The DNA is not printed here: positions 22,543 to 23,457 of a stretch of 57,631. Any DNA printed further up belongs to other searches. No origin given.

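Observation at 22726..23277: Complete histidine-phosphatase (PGAM-like) domain inserted in-frame inside isoleucyl-tRNA synthetase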

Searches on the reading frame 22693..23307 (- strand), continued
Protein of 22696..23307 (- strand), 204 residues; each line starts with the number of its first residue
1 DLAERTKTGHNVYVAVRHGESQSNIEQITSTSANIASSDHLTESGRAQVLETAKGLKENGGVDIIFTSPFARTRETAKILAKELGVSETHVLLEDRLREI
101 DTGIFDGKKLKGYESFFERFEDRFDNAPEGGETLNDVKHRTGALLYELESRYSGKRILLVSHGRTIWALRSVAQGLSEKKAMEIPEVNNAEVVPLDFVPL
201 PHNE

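Call 65: find_homologous_proteins(query=P0185, max_evalue=1e-10)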
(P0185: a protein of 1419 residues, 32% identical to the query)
Query P0185 (1419 aa): 8000 proteins with E <= 1e-10 among 8000 candidates; the best 120 are listed.
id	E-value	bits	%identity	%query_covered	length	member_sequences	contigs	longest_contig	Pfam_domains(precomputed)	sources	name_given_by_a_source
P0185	0.0e+0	3309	100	100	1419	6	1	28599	PF09334.18,PF08264.20,PF00133.29,PF19302.5,PF00300.28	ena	-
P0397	0.0e+0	1538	53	53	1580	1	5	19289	PF13673.14,PF09334.18,PF08264.20,PF13508.14,PF00133.29,PF14542.13,PF19302.5,PF00300.28,PF00583.32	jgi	jgi:isoleucyl-tRNA synthetase/phosphohistidine phosphatase SixA/N-acetylglutamate synthase-like GNAT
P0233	0.0e+0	1478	49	100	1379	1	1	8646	PF09334.18,PF08264.20,PF00133.29,PF19302.5,PF00300.28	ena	-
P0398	0.0e+0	1452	44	59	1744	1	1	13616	PF13673.14,PF09334.18,PF08264.20,PF13508.14,PF00133.29,PF19302.5,PF00300.28,PF00583.32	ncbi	-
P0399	0.0e+0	1438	49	99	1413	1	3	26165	PF09334.18,PF08264.20,PF00133.29,PF19302.5,PF00300.28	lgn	-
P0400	0.0e+0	1437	48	99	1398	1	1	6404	PF09334.18,PF08264.20,PF00133.29,PF19302.5,PF00300.28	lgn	-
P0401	0.0e+0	1434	44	63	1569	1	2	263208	PF09334.18,PF08264.20,PF00133.29,PF19302.5,PF00300.28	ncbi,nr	ncbi:hypothetical protein CSB37_01280 [bacterium DOLZORAL124_38_8]|nr:MAG: hypothetical protein CSB3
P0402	0.0e+0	1417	47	99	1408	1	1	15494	PF09334.18,PF08264.20,PF00133.29,PF19302.5,PF00300.28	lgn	-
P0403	0.0e+0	1406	46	100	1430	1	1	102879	PF09334.18,PF08264.20,PF00133.29,PF19302.5,PF00300.28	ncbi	-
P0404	0.0e+0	1401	47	99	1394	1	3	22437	PF09334.18,PF08264.20,PF00133.29,PF19302.5,PF00300.28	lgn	-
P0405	0.0e+0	1390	60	40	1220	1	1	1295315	PF09334.18,PF08264.20,PF00133.29,PF19302.5,PF00300.28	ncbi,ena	-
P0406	0.0e+0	1387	48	51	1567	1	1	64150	PF13673.14,PF09334.18,PF08264.20,PF00133.29,PF19302.5,PF00300.28,PF00583.32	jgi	jgi:isoleucyl-tRNA synthetase/GNAT superfamily N-acetyltransferase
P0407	0.0e+0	1383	47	98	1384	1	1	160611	PF09334.18,PF08264.20,PF00133.29,PF19302.5,PF00300.28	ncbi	-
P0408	0.0e+0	1382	58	39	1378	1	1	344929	PF13673.14,PF09334.18,PF08264.20,PF13508.14,PF00133.29,PF19302.5,PF00300.28,PF00583.32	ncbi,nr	ncbi:MAG: GNAT family N-acetyltransferase [Candidatus Gracilibacteria bacterium]|nr:GNAT family N-ac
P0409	0.0e+0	1380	58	38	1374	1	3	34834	PF09334.18,PF04480.19,PF08264.20,PF00133.29,PF19302.5,PF00300.28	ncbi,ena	-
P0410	0.0e+0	1379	59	39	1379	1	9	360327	PF13673.14,PF09334.18,PF08264.20,PF13508.14,PF00133.29,PF19302.5,PF00300.28,PF00583.32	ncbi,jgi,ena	jgi:isoleucyl-tRNA synthetase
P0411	0.0e+0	1379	56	40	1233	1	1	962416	PF09334.18,PF08264.20,PF00133.29,PF19302.5,PF00300.28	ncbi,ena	-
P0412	0.0e+0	1377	59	39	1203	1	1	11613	PF09334.18,PF08264.20,PF00133.29,PF19302.5,PF00300.28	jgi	jgi:isoleucyl-tRNA synthetase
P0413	0.0e+0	1374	58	40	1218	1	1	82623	PF09334.18,PF08264.20,PF00133.29,PF19302.5,PF00300.28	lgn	-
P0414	0.0e+0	1371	58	40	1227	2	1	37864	PF09334.18,PF08264.20,PF00133.29,PF19302.5,PF00300.28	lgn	-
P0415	0.0e+0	1370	46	100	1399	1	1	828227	PF09334.18,PF08264.20,PF00133.29,PF19302.5,PF00300.28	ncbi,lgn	-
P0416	0.0e+0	1369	45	99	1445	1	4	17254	PF09334.18,PF08264.20,PF00133.29,PF19302.5,PF00300.28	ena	-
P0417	0.0e+0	1367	56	40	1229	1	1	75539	PF09334.18,PF08264.20,PF00133.29,PF19302.5,PF00300.28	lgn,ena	-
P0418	0.0e+0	1365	59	39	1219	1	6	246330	PF09334.18,PF08264.20,PF00133.29,PF19302.5,PF00300.28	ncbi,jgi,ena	jgi:isoleucyl-tRNA synthetase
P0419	0.0e+0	1365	54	44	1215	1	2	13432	PF09334.18,PF08264.20,PF00133.29,PF19302.5,PF00300.28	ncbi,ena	-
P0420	0.0e+0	1364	59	39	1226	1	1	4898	PF09334.18,PF08264.20,PF00133.29,PF19302.5,PF00300.28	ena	-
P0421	0.0e+0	1357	55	40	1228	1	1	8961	PF09334.18,PF08264.20,PF00133.29,PF19302.5,PF00300.28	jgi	jgi:isoleucyl-tRNA synthetase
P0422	0.0e+0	1356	57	38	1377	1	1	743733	PF09334.18,PF04480.19,PF08264.20,PF00133.29,PF19302.5,PF00300.28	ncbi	-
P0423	0.0e+0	1352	56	38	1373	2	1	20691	PF09334.18,PF04480.19,PF08264.20,PF00133.29,PF19302.5,PF00300.28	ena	-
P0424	0.0e+0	1352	57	39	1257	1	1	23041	PF09334.18,PF08264.20,PF00133.29,PF19302.5,PF00300.28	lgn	-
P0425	0.0e+0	1351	56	39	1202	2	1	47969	PF09334.18,PF08264.20,PF00133.29,PF19302.5,PF00300.28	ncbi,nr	ncbi:isoleucine--tRNA ligase [Candidatus Gracilibacteria bacterium]|nr:isoleucine--tRNA ligase [Cand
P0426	0.0e+0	1351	45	100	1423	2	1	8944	PF09334.18,PF08264.20,PF00133.29,PF19302.5,PF00300.28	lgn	-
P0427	0.0e+0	1349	54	39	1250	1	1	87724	PF09334.18,PF08264.20,PF00133.29,PF19302.5,PF00300.28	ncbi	-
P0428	0.0e+0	1346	53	39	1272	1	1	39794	PF09334.18,PF08264.20,PF00133.29,PF19302.5,PF00300.28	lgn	-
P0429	0.0e+0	1345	57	39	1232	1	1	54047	PF09334.18,PF08264.20,PF00133.29,PF19302.5,PF00300.28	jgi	jgi:isoleucyl-tRNA synthetase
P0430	0.0e+0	1345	56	39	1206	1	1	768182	PF09334.18,PF08264.20,PF00133.29,PF19302.5,PF00300.28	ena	-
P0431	0.0e+0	1345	55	40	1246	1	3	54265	PF09334.18,PF08264.20,PF00133.29,PF19302.5,PF00300.28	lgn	-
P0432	0.0e+0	1343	57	39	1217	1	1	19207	PF09334.18,PF08264.20,PF00133.29,PF19302.5,PF00300.28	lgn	-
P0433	0.0e+0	1341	58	39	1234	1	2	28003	PF09334.18,PF08264.20,PF00133.29,PF19302.5,PF00300.28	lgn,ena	-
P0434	0.0e+0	1340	55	40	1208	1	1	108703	PF09334.18,PF08264.20,PF00133.29,PF19302.5,PF00300.28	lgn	-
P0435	0.0e+0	1333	56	40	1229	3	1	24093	PF09334.18,PF08264.20,PF00133.29,PF19302.5,PF00300.28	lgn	-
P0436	0.0e+0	1330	52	44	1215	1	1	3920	PF09334.18,PF08264.20,PF00133.29,PF19302.5,PF00300.28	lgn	-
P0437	0.0e+0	1328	58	40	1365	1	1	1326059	PF13673.14,PF09334.18,PF08264.20,PF13508.14,PF00133.29,PF19302.5,PF00300.28,PF00583.32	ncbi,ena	-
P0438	0.0e+0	1327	53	44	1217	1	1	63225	PF09334.18,PF08264.20,PF00133.29,PF19302.5,PF00300.28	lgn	-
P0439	0.0e+0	1327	53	40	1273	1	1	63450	PF09334.18,PF08264.20,PF00133.29,PF19302.5,PF00300.28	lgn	-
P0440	0.0e+0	1326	52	44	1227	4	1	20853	PF09334.18,PF08264.20,PF00133.29,PF19302.5,PF00300.28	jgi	-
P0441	0.0e+0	1324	45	99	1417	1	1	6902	PF09334.18,PF08264.20,PF00133.29,PF19302.5,PF00300.28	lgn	-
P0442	0.0e+0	1317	52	44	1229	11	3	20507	PF09334.18,PF08264.20,PF00133.29,PF19302.5,PF00300.28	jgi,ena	-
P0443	0.0e+0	1311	55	40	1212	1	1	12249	PF09334.18,PF08264.20,PF00133.29,PF19302.5,PF00300.28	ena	-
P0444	0.0e+0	1304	54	39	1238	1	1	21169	PF09334.18,PF08264.20,PF00133.29,PF19302.5,PF00300.28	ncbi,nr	ncbi:class I tRNA ligase family protein [Candidatus Gracilibacteria bacterium]|nr:class I tRNA ligas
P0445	0.0e+0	1302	53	40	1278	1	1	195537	PF09334.18,PF08264.20,PF00133.29,PF19302.5,PF00300.28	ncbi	-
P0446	0.0e+0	1295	54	40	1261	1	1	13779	PF09334.18,PF08264.20,PF00133.29,PF19302.5,PF00300.28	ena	-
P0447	0.0e+0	1293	56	39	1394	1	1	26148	PF09334.18,PF08264.20,PF12697.14,PF00133.29,PF06821.20,PF19302.5,PF00300.28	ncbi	-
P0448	0.0e+0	1291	55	40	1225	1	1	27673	PF09334.18,PF08264.20,PF00133.29,PF19302.5,PF00300.28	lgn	-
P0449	0.0e+0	1289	46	47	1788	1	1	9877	PF13673.14,PF09334.18,PF08264.20,PF13508.14,PF00133.29,PF18819.7,PF19302.5,PF00300.28,PF00583.32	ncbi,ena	-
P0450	0.0e+0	1280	49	44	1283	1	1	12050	PF09334.18,PF08264.20,PF00133.29,PF19302.5,PF00300.28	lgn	-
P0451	0.0e+0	1244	56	38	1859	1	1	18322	PF13673.14,PF09334.18,PF08264.20,PF13508.14,PF00133.29,PF19302.5,PF00300.28,PF00583.32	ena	-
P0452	0.0e+0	1238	52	38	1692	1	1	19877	PF09334.18,PF08264.20,PF00133.29,PF19302.5,PF00300.28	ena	-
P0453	0.0e+0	1223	54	40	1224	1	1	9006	PF09334.18,PF08264.20,PF00133.29,PF19302.5,PF00300.28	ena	-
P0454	0.0e+0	1218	50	46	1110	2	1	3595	PF09334.18,PF08264.20,PF00133.29,PF19302.5,PF00300.28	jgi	-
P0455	0.0e+0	1198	53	40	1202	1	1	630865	PF09334.18,PF08264.20,PF00133.29,PF19302.5,PF00300.28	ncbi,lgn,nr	ncbi:isoleucine--tRNA ligase [Candidatus Peribacteria bacterium]|nr:isoleucine--tRNA ligase [Candida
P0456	0.0e+0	1181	52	41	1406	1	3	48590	PF09334.18,PF08264.20,PF00133.29,PF19302.5,PF00300.28,PF00583.32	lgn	-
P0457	0.0e+0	1172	58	40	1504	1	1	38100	PF13419.13,PF09334.18,PF08264.20,PF00702.33,PF00133.29,PF13242.13,PF19302.5,PF06888.19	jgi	jgi:isoleucyl-tRNA synthetase/phosphoglycolate phosphatase-like HAD superfamily hydrolase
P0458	0.0e+0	1168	45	52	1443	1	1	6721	PF09334.18,PF08264.20,PF00133.29,PF13671.13,PF13238.13,PF19302.5,PF00300.28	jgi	jgi:isoleucyl-tRNA synthetase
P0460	0.0e+0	1143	49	63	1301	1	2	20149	PF09334.18,PF08264.20,PF00133.29,PF19302.5,PF00300.28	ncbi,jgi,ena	ncbi:MAG: class I tRNA ligase family protein [Candidatus Peregrinibacteria bacterium]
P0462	0.0e+0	1127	53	40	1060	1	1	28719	PF09334.18,PF08264.20,PF00133.29,PF00300.28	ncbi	ncbi:MAG TPA: isoleucine--tRNA ligase, partial [Candidatus Gracilibacteria bacterium]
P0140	0.0e+0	1096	48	52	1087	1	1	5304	PF09334.18,PF00133.29,PF00300.28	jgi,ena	-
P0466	0.0e+0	1062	44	51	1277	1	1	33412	PF09334.18,PF08264.20,PF00133.29,PF19302.5,PF00300.28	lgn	-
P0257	0.0e+0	1053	44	52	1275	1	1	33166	PF09334.18,PF08264.20,PF00133.29,PF19302.5,PF00300.28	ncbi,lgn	-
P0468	0.0e+0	1038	43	51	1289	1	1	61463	PF09334.18,PF08264.20,PF00133.29,PF19302.5,PF00300.28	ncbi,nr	ncbi:class I tRNA ligase family protein [Candidatus Peregrinibacteria bacterium]|nr:class I tRNA lig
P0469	0.0e+0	1032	40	62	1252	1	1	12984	PF09334.18,PF08264.20,PF00133.29,PF19302.5,PF00300.28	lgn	-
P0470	0.0e+0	1024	40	52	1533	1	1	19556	PF13673.14,PF09334.18,PF08264.20,PF13508.14,PF00133.29,PF19302.5,PF00300.28,PF00583.32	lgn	-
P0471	0.0e+0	1018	42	62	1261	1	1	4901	PF09334.18,PF08264.20,PF00133.29,PF19302.5,PF00300.28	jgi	jgi:isoleucyl-tRNA synthetase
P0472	0.0e+0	1016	38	46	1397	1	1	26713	PF09334.18,PF04480.19,PF08264.20,PF00133.29,PF19302.5,PF00300.28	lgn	-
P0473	1.4e-297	1009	-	-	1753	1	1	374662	PF06414.19,PF09334.18,PF04480.19,PF08264.20,PF00133.29,PF18741.8,PF13671.13,PF13238.13,PF19302.5,PF00300.28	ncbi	-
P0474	1.5e-297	1008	38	62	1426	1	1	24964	PF13673.14,PF09334.18,PF08264.20,PF13508.14,PF00133.29,PF19302.5,PF00300.28,PF00583.32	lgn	-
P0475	7.5e-297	1006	41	51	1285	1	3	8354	PF09334.18,PF08264.20,PF00133.29,PF19302.5,PF00300.28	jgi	jgi:isoleucyl-tRNA synthetase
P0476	1.5e-294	998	41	52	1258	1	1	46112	PF09334.18,PF08264.20,PF00133.29,PF19302.5,PF00300.28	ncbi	-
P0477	4.4e-293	994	40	52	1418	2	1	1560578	PF13673.14,PF09334.18,PF08264.20,PF13508.14,PF00133.29,PF19302.5,PF00300.28,PF00583.32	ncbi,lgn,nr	ncbi:GNAT family N-acetyltransferase [Candidatus Peregrinibacteria bacterium]|nr:MAG: GNAT family N-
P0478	8.5e-290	983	-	-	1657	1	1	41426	PF13673.14,PF09334.18,PF08264.20,PF13508.14,PF00133.29,PF13238.13,PF19302.5,PF00300.28,PF00583.32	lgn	-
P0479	2.2e-289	981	-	-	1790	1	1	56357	PF13673.14,PF09334.18,PF00133.29,PF13671.13,PF13238.13,PF01797.22,PF00300.28,PF00583.32,PF08264.20,PF13508.14,PF19302.5,PF20720.4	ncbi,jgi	jgi:isoleucyl-tRNA synthetase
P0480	1.0e-286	972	38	62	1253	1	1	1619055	PF09334.18,PF08264.20,PF00133.29,PF19302.5,PF00300.28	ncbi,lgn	ncbi:MAG: class I tRNA ligase family protein [Candidatus Gracilibacteria bacterium]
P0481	3.4e-282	957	42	51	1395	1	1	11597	PF09334.18,PF08264.20,PF00133.29,PF13238.13,PF19302.5,PF00300.28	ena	-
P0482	6.0e-281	953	41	62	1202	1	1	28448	PF09334.18,PF08264.20,PF00133.29,PF19302.5,PF00300.28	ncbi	-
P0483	6.5e-281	953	42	62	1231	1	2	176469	PF09334.18,PF08264.20,PF00133.29,PF19302.5,PF00300.28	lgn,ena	-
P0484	5.3e-280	950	42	62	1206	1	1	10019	PF09334.18,PF08264.20,PF00133.29,PF19302.5,PF00300.28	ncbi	-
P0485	1.3e-279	949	38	62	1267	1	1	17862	PF09334.18,PF08264.20,PF00133.29,PF19302.5,PF00300.28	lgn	-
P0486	9.9e-279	946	41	62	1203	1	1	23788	PF09334.18,PF08264.20,PF00133.29,PF19302.5,PF00300.28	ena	-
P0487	2.8e-278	945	42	62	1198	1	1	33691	PF09334.18,PF08264.20,PF00133.29,PF19302.5,PF00300.28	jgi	jgi:isoleucyl-tRNA synthetase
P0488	3.1e-277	941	40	62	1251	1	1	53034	PF09334.18,PF08264.20,PF00133.29,PF19302.5,PF00300.28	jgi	-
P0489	1.9e-276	938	43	62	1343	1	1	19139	PF09334.18,PF08264.20,PF00133.29,PF19302.5,PF00300.28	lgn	-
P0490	9.5e-275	933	42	62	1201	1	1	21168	PF09334.18,PF08264.20,PF00133.29,PF19302.5,PF00300.28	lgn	-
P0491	1.6e-274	932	41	62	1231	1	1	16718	PF09334.18,PF08264.20,PF00133.29,PF19302.5,PF00300.28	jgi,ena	-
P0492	7.4e-274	930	42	62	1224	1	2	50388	PF09334.18,PF08264.20,PF00133.29,PF19302.5,PF00300.28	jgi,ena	-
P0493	7.7e-274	930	42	62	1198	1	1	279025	PF09334.18,PF08264.20,PF00133.29,PF19302.5,PF00300.28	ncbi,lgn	-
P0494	7.9e-274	930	38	51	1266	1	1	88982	PF09334.18,PF08264.20,PF00133.29,PF19302.5,PF00300.28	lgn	-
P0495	2.1e-272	925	37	51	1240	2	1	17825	PF09334.18,PF08264.20,PF00133.29,PF19302.5,PF00300.28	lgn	-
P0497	5.6e-272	924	39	62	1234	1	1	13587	PF09334.18,PF08264.20,PF00133.29,PF19302.5,PF00300.28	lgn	-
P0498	1.6e-271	922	41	65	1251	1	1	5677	PF09334.18,PF08264.20,PF00133.29,PF19302.5,PF00300.28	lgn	-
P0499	4.7e-271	921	38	50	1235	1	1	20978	PF09334.18,PF08264.20,PF00133.29,PF19302.5,PF00300.28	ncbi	-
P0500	1.6e-270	919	37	53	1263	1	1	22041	PF09334.18,PF08264.20,PF00133.29,PF19302.5,PF00300.28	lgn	-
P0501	1.5e-268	912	41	62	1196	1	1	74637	PF09334.18,PF01406.26,PF08264.20,PF00133.29,PF19302.5,PF00300.28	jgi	-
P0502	2.9e-268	911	41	62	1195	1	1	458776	PF09334.18,PF08264.20,PF00133.29,PF19302.5,PF00300.28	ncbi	-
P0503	1.0e-267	910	41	62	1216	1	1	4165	PF09334.18,PF08264.20,PF00133.29,PF19302.5,PF00300.28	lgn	-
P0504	1.2e-266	906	40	62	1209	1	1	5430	PF09334.18,PF08264.20,PF00133.29,PF19302.5,PF00300.28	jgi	jgi:isoleucyl-tRNA synthetase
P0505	3.7e-266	904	40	62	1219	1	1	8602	PF09334.18,PF08264.20,PF00133.29,PF19302.5,PF00300.28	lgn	-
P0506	7.1e-266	903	41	62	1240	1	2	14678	PF09334.18,PF08264.20,PF00133.29,PF19302.5,PF00300.28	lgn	-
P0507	7.5e-266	903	37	52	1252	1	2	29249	PF09334.18,PF08264.20,PF00133.29,PF19302.5,PF00300.28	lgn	-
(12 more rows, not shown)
